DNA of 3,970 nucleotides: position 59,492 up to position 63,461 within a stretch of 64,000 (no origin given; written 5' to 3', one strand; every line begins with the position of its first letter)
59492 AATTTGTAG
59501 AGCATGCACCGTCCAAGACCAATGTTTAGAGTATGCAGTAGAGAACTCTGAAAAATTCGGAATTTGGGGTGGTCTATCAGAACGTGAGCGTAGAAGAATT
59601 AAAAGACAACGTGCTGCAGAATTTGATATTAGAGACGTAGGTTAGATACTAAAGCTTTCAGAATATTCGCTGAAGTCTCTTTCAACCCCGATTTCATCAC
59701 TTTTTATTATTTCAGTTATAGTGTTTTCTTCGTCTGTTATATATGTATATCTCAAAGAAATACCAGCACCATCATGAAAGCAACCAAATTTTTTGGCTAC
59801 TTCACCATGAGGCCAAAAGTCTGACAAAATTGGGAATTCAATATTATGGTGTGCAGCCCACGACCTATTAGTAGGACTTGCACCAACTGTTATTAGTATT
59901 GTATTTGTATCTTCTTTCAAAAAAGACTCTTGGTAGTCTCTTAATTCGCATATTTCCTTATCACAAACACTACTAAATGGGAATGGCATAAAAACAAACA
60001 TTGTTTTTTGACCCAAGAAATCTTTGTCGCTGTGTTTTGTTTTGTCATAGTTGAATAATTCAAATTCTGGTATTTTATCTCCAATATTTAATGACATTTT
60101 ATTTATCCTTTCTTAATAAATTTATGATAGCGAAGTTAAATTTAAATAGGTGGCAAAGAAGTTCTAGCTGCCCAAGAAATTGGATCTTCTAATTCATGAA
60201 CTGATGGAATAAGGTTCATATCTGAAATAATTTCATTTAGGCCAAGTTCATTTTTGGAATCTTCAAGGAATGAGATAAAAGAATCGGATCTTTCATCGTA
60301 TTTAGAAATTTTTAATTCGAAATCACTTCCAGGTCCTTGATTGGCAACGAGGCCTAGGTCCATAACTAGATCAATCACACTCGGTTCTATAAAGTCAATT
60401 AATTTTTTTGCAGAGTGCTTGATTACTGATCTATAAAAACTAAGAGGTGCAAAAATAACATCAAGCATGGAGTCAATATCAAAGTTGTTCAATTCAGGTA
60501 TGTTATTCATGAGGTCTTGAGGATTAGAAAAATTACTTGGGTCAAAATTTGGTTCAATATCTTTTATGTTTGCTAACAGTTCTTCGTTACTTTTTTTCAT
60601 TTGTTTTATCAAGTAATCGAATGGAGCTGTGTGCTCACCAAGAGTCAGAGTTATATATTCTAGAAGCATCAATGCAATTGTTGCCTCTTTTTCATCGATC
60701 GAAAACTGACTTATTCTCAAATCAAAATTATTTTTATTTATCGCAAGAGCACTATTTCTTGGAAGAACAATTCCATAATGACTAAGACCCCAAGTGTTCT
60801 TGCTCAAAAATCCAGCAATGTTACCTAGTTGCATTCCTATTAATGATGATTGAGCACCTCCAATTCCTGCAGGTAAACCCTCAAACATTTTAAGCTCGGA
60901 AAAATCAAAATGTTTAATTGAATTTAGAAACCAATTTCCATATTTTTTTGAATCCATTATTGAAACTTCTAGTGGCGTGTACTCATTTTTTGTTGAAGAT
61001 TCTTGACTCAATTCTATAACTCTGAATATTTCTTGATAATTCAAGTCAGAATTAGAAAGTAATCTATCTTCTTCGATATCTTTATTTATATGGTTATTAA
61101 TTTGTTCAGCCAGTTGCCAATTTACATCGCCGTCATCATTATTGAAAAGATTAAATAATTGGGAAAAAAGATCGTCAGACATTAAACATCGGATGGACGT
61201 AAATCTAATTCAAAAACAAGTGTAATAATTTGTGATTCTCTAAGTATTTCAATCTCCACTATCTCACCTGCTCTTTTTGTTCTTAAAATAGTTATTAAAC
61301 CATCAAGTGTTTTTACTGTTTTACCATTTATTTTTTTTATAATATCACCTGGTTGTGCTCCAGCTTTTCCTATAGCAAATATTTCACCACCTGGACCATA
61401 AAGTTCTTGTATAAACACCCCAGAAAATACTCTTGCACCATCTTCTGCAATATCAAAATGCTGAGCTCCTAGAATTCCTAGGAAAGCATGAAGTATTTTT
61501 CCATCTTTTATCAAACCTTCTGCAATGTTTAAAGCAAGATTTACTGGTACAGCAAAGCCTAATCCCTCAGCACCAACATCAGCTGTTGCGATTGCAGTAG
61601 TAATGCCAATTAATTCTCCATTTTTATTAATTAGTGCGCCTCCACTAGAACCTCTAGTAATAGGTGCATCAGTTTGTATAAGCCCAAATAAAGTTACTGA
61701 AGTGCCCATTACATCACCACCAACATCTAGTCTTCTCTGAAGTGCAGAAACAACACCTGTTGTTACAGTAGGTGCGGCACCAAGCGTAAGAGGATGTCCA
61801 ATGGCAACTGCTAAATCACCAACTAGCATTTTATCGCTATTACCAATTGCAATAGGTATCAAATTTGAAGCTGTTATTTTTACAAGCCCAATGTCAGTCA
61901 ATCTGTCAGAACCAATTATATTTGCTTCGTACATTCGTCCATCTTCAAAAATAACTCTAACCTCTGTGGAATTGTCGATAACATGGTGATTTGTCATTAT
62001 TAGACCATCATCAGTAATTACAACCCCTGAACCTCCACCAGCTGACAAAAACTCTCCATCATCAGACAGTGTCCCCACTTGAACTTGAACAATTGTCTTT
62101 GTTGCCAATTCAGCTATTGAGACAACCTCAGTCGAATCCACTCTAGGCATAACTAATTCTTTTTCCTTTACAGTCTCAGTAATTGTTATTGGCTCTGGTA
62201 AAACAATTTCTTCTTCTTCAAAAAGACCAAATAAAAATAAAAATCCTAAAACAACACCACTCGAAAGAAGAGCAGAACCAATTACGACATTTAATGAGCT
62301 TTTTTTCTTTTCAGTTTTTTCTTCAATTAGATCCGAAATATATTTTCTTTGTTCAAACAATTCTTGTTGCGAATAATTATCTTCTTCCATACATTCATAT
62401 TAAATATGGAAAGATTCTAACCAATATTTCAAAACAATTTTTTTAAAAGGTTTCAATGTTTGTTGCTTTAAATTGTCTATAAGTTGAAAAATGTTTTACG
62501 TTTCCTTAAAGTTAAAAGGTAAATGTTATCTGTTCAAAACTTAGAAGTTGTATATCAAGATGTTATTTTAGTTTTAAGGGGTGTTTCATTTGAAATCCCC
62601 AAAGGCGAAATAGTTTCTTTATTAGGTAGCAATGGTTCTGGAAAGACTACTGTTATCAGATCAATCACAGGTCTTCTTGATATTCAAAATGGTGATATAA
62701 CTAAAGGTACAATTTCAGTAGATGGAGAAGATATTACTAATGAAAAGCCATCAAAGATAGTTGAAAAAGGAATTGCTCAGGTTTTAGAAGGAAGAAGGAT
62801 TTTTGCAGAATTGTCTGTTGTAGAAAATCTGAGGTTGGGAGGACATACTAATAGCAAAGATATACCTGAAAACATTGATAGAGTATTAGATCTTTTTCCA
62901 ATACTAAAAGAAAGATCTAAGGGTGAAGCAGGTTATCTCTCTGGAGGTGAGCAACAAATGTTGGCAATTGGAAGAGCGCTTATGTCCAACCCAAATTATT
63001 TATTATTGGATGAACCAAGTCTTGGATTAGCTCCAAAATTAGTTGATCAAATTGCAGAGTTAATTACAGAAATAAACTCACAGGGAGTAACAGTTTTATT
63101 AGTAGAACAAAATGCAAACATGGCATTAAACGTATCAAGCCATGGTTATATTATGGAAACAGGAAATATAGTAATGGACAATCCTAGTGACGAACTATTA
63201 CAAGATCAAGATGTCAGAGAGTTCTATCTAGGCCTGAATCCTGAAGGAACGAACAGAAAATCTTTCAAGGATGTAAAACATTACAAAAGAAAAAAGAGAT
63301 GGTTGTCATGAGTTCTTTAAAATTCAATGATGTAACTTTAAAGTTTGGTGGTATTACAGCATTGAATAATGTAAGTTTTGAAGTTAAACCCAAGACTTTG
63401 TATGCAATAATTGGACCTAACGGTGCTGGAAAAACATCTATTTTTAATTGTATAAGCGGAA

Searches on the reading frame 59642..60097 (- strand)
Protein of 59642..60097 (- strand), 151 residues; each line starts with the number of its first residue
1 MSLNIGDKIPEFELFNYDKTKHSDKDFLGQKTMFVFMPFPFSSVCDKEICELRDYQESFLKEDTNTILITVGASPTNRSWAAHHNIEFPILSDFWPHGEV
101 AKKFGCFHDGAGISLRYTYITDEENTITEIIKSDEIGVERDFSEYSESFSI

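Call 43: search_protein_families(library=ncbifam, max_evalue=0.00001, proteins=[window:59642-60097:-])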
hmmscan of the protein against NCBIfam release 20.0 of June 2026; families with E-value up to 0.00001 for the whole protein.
window:59642-60097:- (151 aa): 9 families
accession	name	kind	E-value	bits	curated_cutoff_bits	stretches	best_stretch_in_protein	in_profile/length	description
TIGR03137.1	AhpC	equivalog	6.8e-13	48.8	272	1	5-144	4-147/187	alkyl hydroperoxide reductase subunit C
NF006960.0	PRK09437.1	equivalog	4e-11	43.1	140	1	2-111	3-110/156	thioredoxin-dependent thiol peroxidase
NF009668.0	PRK13189.1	equivalog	1.9e-10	40.4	211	1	3-132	10-144/224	peroxiredoxin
NF040737.1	peroxi_PrxU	equivalog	1.4e-09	38.1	270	1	3-129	36-170/233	thioredoxin-dependent peroxiredoxin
NF009670.0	PRK13191.1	equivalog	7.3e-09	35.5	374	1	5-132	9-141/215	putative peroxiredoxin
NF010122.0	PRK13599.1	equivalog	1.4e-07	31.2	456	1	5-137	9-147/220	peroxiredoxin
NF001808.0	PRK00522.1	equivalog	6.1e-07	29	123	1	3-143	18-159/167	thiol peroxidase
NF053650.1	PerredPrxQDein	equivalog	8.6e-07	29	260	1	9-109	1-98/148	thioredoxin-dependent peroxiredoxin PrxQ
NF002854.0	PRK03147.1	subfamily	5.4e-06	26.4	170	1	3-133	36-158/176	thiol-disulfide oxidoreductase ResA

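Call 72: search_protein_families(library=pfam, max_evalue=0.001, proteins=[window:59642-60097:-])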
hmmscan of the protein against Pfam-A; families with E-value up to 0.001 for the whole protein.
window:59642-60097:- (151 aa): 2 families
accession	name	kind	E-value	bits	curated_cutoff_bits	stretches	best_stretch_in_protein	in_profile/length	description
PF00578.27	AhpC-TSA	-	1.7e-25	89.8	26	1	5-129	1-123/124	AhpC/TSA family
PF08534.16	Redoxin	-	3.4e-15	56.6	26.6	1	6-143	3-142/148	Redoxin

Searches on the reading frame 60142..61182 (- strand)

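Call 43: search_protein_families(library=ncbifam, max_evalue=0.00001, proteins=[window:60142-61182:-])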
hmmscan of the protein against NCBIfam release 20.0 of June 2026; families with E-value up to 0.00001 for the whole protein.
window:60142-61182:- (346 aa): 0 families

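Call 72: search_protein_families(library=pfam, max_evalue=0.001, proteins=[window:60142-61182:-])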
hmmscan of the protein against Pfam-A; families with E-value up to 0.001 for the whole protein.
window:60142-61182:- (346 aa): 1 family
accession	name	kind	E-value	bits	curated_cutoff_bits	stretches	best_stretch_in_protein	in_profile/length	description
PF10103.15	Zincin_2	-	1.4e-06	28.3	25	1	104-224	97-218/344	Zincin-like metallopeptidase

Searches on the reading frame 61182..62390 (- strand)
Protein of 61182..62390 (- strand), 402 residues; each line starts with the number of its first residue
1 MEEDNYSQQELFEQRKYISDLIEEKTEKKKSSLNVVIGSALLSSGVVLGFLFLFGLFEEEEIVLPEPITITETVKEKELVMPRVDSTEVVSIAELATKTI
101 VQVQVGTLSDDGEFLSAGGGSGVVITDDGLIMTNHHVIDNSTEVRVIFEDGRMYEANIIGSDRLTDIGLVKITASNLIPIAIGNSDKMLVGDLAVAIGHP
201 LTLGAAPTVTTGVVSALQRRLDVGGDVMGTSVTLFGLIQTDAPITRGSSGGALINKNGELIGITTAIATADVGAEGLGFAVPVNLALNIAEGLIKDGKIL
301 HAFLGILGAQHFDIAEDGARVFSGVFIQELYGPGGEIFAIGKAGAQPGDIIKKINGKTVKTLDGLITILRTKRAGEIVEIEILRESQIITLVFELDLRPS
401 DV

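Call 43: search_protein_families(library=ncbifam, max_evalue=0.00001, proteins=[window:61182-62390:-])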
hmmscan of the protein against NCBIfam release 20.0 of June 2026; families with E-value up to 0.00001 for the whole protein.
window:61182-62390:- (402 aa): 12 families
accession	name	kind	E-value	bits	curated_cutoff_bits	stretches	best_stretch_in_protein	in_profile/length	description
TIGR02037.1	degP_htrA_DO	subfamily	5.1e-71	239.9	416.2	1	116-396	58-328/434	Do family serine endopeptidase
NF047968.1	SerProtHtrA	equivalog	2.3e-64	218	470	1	36-391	4-353/357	serine protease HtrA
NF041521.1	HhoA_HhoB_HtrA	equivalog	1e-60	205.8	450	1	71-391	4-327/335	HhoA/HhoB/HtrA family serine endopeptidase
NF007526.1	PRK10139.1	equivalog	1.5e-56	192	756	1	117-396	90-360/456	serine endoprotease DegQ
NF008147.1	PRK10898.1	equivalog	6.2e-56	190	408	1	116-392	76-344/352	outer membrane-stress sensor serine endopeptidase DegS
TIGR02038.1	protease_degS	equivalog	3.4e-53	181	422.95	1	118-392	78-343/351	outer membrane-stress sensor serine endopeptidase DegS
NF008189.1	PRK10942.1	equivalog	1.6e-52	178.5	720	1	119-396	114-382/477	serine endoprotease DegP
NF050055.1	SerProtHtrAMycob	equivalog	3.4e-50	171.4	800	1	117-392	226-495/502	serine protease HtrA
NF053637.1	SerProtHtrAspr2045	equivalog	1.3e-38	133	650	1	91-393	78-384/394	serine protease HtrA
NF040960.1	MamE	equivalog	2.9e-36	125.3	800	1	120-287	124-287/659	magnetosome formation protease MamE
NF040961.1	MamO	equivalog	5.5e-17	61.3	800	1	80-285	66-259/648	magnetosome protein MamO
NF033740.0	MarP_fam_protase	equivalog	2.7e-16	59.6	250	1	93-281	190-365/390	MarP family serine protease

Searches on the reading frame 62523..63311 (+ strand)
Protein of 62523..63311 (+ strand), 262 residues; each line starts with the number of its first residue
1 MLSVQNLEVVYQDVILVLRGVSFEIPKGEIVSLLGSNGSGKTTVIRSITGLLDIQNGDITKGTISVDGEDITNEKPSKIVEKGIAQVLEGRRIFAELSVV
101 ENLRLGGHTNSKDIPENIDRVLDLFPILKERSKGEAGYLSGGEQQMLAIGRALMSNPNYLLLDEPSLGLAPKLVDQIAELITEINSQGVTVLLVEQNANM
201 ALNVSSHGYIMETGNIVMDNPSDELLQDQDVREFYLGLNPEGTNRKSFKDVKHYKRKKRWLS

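Call 43: search_protein_families(library=ncbifam, max_evalue=0.00001, proteins=[window:62523-63311:+])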
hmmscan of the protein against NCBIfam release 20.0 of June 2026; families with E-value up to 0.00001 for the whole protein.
window:62523-63311:+ (262 aa): 184 families (the best 25 are shown)
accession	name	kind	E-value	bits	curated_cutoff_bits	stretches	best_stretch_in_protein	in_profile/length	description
NF008626.0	PRK11614.1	equivalog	1.9e-68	230.4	441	1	1-237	5-236/237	high-affinity branched-chain amino acid ABC transporter ATP-binding protein LivF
TIGR03410.1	urea_trans_UrtE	equivalog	2.2e-63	213.8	285.8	1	2-233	1-226/230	urea ABC transporter ATP-binding subunit UrtE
TIGR04406.1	LPS_export_lptB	equivalog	5.3e-45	153.6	240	1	2-237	2-234/239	LPS export ABC transporter ATP-binding protein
NF008449.1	PRK11300.1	equivalog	4.1e-37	127.8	362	2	128-237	143-253/255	high-affinity branched-chain amino acid ABC transporter ATP-binding protein LivG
TIGR00972.1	3a0107s01c2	equivalog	6.8e-37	127.1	343.2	1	2-229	2-234/248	phosphate ABC transporter ATP-binding protein PstB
TIGR03411.1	urea_trans_UrtD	equivalog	4.4e-36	124.8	304.1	1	1-237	2-241/242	urea ABC transporter ATP-binding protein UrtD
TIGR01188.1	drrA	subfamily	2.9e-35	122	312.45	1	15-227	6-213/302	daunorubicin resistance ABC transporter, ATP-binding protein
TIGR02315.1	ABC_phnC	equivalog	2.6e-33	115.5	266.1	1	1-235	1-242/243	phosphonate ABC transporter ATP-binding protein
TIGR03265.1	PhnT2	equivalog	2.5e-32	112.5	457.7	1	2-219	5-216/353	putative 2-aminoethylphosphonate ABC transporter ATP-binding protein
TIGR04521.1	ECF_ATPase_2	equivalog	5.4e-32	111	330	1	4-231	3-238/279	energy-coupling factor transporter ATPase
NF008144.0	PRK10895.1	equivalog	6.2e-32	111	381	1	2-237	4-236/241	LPS export ABC transporter ATP-binding protein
TIGR02673.1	FtsE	equivalog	2.6e-31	109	264.85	1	1-214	1-213/214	cell division ATP-binding protein FtsE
NF007027.0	PRK09493.1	equivalog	3.5e-30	105.1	379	1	15-229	14-227/240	glutamine ABC transporter ATP-binding protein GlnQ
TIGR03864.1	PQQ_ABC_ATP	hypoth_equivalog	1e-29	103.7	302.25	1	2-233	2-227/236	ABC transporter, ATP-binding subunit, PQQ-dependent alcohol dehydrogenase system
NF047930.1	ABC_ATP_B6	equivalog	5e-29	101.3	670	1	11-225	12-223/510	putative B6 ABC transporter ATP-binding protein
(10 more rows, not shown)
